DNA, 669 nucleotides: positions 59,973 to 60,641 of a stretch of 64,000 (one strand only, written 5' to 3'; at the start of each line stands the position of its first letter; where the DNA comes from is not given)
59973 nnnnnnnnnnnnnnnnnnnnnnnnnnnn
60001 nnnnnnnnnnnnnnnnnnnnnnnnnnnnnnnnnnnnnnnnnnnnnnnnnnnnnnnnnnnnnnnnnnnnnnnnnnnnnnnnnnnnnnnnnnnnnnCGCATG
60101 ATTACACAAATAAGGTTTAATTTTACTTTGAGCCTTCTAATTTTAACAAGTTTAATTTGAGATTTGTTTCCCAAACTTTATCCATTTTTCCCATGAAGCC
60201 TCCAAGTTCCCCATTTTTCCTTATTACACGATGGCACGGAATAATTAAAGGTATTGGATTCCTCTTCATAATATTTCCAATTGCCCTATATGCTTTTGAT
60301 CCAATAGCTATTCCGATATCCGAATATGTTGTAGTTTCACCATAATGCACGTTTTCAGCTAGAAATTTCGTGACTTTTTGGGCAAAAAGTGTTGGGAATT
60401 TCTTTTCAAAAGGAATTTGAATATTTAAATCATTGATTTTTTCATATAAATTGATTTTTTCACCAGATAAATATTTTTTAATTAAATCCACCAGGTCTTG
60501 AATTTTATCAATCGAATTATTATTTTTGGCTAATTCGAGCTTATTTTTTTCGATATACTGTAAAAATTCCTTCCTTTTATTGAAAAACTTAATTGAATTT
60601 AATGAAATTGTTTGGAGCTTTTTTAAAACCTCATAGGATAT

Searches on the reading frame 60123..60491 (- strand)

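Call 18: search_protein_families(library=pfam, proteins=[window:60123-60491:-])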
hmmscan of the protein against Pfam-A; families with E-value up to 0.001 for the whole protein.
window:60123-60491:- (122 aa): 1 family
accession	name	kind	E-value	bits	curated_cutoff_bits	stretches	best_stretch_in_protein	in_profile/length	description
PF01035.26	DNA_binding_1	-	1.3e-23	83.1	27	1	36-120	2-80/81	6-O-methylguanine DNA methyltransferase, DNA binding domain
